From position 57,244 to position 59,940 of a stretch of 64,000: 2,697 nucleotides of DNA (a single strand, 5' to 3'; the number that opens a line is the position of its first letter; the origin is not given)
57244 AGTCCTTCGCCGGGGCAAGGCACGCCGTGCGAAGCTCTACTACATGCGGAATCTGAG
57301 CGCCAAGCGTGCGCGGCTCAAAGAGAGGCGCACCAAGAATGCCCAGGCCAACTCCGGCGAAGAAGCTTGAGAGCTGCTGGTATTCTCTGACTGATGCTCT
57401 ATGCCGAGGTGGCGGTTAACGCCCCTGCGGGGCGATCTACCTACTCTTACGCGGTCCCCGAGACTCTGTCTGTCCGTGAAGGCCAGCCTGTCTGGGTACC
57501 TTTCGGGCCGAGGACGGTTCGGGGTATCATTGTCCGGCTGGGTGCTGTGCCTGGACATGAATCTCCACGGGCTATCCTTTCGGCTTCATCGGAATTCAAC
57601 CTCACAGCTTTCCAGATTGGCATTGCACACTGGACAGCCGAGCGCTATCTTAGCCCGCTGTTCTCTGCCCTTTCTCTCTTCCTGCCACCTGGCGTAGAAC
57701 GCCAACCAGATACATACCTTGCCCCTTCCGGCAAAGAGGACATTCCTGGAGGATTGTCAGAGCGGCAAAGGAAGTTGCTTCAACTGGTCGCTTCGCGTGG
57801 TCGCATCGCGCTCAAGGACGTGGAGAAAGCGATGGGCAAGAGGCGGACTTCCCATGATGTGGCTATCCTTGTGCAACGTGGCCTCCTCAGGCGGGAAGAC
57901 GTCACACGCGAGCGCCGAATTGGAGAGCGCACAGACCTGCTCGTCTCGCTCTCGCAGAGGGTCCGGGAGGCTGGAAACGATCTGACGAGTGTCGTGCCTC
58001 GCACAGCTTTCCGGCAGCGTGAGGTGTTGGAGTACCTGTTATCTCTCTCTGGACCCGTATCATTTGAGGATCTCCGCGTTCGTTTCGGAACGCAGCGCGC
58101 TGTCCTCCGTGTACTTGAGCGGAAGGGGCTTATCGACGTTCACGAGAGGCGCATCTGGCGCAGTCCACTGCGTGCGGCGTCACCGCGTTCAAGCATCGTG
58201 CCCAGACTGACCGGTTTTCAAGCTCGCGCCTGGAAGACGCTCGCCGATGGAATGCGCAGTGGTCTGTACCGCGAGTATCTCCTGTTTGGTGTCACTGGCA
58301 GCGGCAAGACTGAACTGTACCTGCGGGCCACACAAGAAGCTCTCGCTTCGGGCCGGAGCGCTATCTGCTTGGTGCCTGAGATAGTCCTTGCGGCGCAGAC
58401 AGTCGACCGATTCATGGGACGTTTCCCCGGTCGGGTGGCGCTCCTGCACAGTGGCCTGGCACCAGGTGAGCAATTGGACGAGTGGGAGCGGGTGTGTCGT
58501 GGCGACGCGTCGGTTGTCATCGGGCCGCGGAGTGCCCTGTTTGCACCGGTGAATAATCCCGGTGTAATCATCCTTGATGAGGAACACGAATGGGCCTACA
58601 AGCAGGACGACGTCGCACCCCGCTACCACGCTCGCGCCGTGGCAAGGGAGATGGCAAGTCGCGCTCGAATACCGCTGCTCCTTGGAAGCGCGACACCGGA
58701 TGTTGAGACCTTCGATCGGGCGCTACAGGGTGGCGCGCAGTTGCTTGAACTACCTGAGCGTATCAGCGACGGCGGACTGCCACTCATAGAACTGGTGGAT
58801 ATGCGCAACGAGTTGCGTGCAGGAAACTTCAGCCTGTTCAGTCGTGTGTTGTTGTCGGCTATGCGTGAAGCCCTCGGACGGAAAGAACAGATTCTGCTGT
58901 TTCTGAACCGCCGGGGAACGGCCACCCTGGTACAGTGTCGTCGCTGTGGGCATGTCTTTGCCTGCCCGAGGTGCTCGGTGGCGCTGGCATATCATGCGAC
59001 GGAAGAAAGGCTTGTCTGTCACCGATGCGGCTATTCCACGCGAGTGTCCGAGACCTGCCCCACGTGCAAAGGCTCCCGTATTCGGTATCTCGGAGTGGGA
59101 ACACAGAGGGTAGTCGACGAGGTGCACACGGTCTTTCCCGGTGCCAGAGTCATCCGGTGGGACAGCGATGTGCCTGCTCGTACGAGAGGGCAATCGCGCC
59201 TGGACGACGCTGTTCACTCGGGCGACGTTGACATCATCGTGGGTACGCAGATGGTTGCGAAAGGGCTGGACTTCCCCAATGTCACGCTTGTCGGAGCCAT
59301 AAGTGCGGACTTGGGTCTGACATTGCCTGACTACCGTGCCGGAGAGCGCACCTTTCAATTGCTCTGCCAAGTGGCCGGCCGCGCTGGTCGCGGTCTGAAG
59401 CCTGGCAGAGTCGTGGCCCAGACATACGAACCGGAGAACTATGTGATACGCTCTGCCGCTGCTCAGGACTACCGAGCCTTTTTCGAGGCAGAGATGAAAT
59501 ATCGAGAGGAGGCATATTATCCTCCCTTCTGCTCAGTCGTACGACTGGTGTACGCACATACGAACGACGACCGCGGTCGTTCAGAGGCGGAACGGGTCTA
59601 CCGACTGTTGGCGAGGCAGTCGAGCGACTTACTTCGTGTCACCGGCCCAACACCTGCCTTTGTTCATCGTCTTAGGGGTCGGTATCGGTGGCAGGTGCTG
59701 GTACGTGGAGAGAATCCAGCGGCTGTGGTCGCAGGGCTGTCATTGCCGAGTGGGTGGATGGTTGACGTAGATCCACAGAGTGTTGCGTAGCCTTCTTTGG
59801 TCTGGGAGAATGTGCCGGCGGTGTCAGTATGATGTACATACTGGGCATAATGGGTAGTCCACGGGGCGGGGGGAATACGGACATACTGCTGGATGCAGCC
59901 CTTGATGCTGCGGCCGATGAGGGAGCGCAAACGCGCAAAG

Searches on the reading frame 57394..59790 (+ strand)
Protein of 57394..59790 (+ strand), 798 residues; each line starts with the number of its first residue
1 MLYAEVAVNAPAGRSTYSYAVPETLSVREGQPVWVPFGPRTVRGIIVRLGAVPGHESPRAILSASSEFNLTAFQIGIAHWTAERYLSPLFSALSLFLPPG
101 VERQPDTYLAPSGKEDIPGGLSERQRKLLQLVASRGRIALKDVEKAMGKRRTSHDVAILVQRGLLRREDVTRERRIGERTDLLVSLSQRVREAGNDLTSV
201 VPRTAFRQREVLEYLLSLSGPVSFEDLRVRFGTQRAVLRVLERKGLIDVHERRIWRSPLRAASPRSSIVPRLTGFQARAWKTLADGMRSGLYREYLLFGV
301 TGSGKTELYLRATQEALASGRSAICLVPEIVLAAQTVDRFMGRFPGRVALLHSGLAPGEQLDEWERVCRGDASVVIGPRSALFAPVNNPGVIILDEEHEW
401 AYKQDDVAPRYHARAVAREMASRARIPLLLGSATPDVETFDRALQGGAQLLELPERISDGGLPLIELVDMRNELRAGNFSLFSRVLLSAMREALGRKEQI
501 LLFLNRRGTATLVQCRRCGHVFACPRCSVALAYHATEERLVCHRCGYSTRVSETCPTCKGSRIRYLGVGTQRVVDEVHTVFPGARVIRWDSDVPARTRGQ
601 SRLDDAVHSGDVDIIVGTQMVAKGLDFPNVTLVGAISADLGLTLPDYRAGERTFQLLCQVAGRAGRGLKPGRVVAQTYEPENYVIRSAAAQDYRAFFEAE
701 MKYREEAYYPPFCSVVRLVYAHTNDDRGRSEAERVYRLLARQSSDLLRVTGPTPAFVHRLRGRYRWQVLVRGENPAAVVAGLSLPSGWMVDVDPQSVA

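Call 71: search_protein_families(library=pfam, proteins=[window:57394-59790:+], max_evalue=0.00001)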
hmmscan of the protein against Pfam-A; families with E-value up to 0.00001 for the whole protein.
window:57394-59790:+ (798 aa): 6 families
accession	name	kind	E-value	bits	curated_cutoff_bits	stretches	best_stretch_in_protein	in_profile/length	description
PF17764.6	PriA_3primeBD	-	1.4e-15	57.4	22.7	1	5-98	1-96/96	3'DNA-binding domain (3'BD)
PF00270.35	DEAD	-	4.9e-15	56.1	26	1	275-439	3-163/167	DEAD/DEAH box helicase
PF18074.6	PriA_C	-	1.1e-11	45.9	26.9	1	711-779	1-70/95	Primosomal protein N C-terminal domain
PF04851.21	ResIII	-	1.1e-09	38.8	22.5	1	276-435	8-162/164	Type III restriction enzyme, res subunit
PF18319.7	Zn_ribbon_PriA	-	8.1e-09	35.7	26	1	524-550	1-27/27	PriA DNA helicase Cys-rich region (CRR) domain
PF00271.37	Helicase_C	-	3.5e-06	27.7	23.5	0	583-666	39-108/110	Helicase conserved C-terminal domain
